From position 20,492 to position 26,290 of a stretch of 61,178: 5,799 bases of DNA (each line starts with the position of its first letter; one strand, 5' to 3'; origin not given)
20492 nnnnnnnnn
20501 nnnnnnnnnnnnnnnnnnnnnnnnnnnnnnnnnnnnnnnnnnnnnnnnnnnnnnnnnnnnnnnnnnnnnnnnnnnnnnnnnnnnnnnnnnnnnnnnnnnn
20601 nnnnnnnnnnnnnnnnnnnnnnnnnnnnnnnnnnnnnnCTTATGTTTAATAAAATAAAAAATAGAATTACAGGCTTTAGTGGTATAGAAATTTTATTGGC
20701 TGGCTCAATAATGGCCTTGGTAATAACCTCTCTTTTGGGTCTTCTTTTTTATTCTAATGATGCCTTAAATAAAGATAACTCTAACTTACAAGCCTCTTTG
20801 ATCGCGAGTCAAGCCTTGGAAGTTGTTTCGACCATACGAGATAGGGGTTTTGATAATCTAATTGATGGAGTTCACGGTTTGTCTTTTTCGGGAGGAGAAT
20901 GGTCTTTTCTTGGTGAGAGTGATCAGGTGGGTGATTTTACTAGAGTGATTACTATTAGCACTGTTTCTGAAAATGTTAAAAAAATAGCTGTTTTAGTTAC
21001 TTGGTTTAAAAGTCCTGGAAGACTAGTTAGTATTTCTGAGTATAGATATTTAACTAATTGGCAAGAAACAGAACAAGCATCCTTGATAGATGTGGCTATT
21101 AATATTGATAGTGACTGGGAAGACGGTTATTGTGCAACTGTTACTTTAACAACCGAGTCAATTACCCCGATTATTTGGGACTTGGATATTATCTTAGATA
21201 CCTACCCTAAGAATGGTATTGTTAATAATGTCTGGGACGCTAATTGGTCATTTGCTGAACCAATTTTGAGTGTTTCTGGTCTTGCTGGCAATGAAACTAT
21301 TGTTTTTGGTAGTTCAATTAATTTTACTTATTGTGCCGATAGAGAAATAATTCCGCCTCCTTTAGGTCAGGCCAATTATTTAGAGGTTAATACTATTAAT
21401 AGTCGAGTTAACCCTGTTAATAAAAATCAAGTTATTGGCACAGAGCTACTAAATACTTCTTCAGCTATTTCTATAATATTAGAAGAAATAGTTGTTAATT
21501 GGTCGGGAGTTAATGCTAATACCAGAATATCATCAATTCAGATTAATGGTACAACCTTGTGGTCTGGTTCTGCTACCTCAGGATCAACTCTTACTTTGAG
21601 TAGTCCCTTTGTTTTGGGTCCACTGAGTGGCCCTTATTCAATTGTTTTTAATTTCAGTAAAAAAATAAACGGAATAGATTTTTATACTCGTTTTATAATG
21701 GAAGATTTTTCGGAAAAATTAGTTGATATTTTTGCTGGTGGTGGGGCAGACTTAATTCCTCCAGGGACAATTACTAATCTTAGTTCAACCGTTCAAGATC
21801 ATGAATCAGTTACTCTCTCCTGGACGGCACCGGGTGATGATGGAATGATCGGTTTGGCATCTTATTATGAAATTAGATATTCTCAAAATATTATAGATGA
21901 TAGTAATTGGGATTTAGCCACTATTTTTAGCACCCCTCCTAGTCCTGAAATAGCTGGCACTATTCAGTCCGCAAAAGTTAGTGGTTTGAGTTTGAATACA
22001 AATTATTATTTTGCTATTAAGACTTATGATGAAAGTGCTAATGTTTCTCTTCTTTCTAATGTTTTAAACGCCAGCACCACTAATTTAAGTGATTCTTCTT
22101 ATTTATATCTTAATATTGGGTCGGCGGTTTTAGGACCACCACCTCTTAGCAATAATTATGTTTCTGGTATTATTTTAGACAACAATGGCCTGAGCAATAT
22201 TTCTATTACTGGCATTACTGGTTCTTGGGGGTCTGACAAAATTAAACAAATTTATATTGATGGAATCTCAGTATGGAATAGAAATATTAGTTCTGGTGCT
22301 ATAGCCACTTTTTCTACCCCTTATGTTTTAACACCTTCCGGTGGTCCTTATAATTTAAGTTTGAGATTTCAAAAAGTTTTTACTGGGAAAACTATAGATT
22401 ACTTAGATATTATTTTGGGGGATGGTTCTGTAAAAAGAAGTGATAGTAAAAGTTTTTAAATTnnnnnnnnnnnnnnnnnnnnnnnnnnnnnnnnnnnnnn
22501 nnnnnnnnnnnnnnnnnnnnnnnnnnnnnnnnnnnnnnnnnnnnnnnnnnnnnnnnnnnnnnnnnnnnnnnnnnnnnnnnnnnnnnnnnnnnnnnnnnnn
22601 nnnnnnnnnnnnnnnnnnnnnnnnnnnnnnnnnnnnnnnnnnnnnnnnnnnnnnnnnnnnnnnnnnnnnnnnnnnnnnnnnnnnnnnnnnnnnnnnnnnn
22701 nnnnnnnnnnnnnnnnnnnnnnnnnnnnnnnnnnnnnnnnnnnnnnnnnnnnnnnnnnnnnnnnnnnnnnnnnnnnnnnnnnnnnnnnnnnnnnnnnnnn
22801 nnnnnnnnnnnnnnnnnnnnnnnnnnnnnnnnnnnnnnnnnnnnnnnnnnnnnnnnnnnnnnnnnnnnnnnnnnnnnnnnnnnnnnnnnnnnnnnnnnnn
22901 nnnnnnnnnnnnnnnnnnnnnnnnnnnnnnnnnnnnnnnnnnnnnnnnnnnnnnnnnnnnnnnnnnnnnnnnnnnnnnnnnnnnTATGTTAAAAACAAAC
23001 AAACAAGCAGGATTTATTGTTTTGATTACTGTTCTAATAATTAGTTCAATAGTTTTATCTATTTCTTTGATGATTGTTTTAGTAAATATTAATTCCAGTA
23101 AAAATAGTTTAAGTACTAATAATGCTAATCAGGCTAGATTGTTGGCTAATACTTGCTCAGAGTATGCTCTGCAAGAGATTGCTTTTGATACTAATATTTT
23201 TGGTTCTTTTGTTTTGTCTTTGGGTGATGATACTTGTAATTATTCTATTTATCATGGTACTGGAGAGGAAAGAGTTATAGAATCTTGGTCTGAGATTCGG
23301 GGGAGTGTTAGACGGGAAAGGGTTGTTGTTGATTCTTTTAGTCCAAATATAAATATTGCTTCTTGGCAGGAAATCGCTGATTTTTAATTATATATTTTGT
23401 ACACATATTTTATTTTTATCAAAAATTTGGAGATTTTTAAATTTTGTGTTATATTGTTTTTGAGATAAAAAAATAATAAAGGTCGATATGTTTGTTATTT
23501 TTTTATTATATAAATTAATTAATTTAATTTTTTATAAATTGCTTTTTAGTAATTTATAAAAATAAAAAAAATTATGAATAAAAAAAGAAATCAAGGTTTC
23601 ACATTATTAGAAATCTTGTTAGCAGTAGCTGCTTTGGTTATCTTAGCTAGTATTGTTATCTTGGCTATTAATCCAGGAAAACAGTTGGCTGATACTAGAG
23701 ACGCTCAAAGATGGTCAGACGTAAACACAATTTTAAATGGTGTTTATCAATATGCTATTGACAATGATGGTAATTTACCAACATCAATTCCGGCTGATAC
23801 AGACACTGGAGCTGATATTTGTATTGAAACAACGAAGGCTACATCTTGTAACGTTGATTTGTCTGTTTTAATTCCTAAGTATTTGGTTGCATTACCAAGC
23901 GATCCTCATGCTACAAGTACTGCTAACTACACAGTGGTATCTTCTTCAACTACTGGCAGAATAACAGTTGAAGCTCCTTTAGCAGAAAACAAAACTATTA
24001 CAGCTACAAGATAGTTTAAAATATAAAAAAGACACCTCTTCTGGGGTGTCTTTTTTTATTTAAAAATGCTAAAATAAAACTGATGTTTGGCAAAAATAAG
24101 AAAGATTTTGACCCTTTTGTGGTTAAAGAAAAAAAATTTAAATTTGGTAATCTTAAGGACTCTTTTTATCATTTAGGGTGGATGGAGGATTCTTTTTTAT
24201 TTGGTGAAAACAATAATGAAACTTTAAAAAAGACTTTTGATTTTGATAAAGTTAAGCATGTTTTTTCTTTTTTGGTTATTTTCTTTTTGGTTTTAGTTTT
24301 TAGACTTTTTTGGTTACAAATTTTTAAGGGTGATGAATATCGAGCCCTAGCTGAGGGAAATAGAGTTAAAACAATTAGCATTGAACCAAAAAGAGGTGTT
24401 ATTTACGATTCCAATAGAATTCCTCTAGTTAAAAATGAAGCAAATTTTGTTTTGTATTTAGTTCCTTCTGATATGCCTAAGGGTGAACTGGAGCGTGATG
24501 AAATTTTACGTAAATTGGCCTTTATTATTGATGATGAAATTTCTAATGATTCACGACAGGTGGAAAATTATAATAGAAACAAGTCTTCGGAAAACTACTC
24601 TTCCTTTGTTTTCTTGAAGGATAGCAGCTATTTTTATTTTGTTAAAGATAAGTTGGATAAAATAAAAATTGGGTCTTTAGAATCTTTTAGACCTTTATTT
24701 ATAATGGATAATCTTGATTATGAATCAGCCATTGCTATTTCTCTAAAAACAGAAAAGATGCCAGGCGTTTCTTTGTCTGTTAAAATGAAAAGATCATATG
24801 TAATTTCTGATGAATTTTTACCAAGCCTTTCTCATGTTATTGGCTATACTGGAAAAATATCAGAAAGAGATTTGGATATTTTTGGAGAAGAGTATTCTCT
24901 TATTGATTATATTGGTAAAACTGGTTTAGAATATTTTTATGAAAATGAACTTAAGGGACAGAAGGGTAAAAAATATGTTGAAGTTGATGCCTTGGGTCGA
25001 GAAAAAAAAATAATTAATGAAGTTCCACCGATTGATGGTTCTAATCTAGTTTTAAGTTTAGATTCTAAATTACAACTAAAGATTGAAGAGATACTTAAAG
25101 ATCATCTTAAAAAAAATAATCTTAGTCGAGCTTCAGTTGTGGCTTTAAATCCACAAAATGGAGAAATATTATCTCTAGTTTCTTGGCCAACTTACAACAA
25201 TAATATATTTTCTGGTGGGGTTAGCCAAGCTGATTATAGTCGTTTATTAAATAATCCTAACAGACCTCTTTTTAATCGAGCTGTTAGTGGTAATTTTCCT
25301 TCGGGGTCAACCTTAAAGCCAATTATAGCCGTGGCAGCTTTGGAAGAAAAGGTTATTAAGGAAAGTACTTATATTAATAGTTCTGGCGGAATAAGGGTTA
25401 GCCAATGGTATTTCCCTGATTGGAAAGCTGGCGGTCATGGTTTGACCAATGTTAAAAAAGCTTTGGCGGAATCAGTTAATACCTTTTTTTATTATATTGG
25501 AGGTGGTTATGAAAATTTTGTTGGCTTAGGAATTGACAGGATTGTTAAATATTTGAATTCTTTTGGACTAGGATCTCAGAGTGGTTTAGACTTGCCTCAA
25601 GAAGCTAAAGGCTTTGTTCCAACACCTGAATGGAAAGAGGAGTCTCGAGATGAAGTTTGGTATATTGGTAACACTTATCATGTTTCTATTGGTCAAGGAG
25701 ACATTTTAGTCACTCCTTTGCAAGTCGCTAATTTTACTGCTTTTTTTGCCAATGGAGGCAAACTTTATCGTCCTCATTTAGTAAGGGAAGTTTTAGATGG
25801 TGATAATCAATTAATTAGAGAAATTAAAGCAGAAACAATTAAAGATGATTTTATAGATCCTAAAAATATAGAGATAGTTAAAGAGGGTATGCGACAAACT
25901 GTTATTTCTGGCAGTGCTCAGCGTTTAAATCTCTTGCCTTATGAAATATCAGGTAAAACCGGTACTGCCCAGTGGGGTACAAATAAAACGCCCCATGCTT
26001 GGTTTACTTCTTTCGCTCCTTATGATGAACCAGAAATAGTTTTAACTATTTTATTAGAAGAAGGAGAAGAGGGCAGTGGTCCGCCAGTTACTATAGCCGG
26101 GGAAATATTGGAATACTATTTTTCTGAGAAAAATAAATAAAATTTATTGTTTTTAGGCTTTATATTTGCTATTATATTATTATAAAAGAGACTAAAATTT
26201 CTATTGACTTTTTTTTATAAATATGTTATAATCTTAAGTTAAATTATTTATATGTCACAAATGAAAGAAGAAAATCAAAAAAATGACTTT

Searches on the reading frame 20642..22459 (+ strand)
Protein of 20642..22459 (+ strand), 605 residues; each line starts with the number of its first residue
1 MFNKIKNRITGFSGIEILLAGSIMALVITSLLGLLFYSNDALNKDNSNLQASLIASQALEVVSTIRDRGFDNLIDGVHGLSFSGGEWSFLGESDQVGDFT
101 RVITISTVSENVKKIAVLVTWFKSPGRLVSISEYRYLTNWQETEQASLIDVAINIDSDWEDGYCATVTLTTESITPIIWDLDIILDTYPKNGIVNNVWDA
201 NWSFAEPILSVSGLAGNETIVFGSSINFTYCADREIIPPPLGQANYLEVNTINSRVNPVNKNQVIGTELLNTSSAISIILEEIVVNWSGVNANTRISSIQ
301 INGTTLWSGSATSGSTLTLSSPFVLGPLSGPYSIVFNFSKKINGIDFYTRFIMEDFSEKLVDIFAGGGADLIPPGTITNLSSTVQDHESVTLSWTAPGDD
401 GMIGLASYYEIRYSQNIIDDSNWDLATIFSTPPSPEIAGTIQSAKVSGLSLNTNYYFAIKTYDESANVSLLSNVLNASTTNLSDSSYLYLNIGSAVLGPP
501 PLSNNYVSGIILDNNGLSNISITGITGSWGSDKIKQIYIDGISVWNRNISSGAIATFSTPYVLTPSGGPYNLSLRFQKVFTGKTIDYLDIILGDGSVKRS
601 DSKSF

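Call 90: search_protein_families(library=pfam, proteins=[window:20642-22459:+], max_evalue=0.00001)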
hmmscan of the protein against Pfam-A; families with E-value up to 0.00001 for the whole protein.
window:20642-22459:+ (605 aa): 2 families
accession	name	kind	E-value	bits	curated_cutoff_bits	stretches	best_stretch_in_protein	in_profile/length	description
PF00553.25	CBM_2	-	1.8e-07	31.8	24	1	152-230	4-80/101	Cellulose binding domain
PF00041.27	fn3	-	1.6e-06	28.7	25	1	377-464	3-71/84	Fibronectin type III domain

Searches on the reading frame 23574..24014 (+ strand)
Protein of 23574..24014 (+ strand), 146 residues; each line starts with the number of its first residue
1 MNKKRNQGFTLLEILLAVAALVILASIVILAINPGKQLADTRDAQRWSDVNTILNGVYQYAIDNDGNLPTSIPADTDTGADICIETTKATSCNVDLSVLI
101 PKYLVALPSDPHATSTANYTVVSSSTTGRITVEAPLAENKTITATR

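Call 90: search_protein_families(library=pfam, proteins=[window:23574-24014:+], max_evalue=0.00001)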
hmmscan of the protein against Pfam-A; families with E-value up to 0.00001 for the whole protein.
window:23574-24014:+ (146 aa): 1 family
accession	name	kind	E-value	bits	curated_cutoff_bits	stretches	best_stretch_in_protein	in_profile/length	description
PF07963.17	N_methyl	-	7.9e-06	25.7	21.2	0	3-28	1-26/27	Prokaryotic N-terminal methylation motif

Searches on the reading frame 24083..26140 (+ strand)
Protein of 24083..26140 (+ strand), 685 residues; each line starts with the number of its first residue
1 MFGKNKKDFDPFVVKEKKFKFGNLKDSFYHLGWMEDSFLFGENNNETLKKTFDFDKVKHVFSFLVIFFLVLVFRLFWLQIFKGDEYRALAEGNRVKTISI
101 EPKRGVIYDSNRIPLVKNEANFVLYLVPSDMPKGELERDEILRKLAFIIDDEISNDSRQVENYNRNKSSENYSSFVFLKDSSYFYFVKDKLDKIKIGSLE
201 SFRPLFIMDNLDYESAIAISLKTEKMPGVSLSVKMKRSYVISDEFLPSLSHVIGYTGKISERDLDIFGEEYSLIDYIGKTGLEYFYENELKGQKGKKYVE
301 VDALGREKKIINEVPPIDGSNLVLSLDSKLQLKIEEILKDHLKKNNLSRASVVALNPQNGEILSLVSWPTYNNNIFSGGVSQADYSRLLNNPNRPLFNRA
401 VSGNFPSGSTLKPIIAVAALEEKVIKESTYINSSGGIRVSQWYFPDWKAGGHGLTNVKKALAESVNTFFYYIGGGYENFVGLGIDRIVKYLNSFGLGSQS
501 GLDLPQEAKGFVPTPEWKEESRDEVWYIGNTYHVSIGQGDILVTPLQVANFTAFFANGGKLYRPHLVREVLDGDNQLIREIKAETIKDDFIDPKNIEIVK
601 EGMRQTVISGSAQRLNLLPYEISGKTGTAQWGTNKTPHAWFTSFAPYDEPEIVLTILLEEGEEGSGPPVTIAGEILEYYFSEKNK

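Call 90: search_protein_families(library=pfam, proteins=[window:24083-26140:+], max_evalue=0.00001)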
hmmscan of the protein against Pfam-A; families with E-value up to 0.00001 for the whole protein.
window:24083-26140:+ (685 aa): 2 families
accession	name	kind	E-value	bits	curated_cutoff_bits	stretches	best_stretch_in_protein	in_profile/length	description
PF00905.27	Transpeptidase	-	8.3e-63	212.8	22.1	1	351-676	2-298/299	Penicillin binding protein transpeptidase domain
PF03717.20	PBP_dimer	-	2.9e-36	126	24.4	1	100-308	2-176/180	Penicillin-binding Protein dimerisation domain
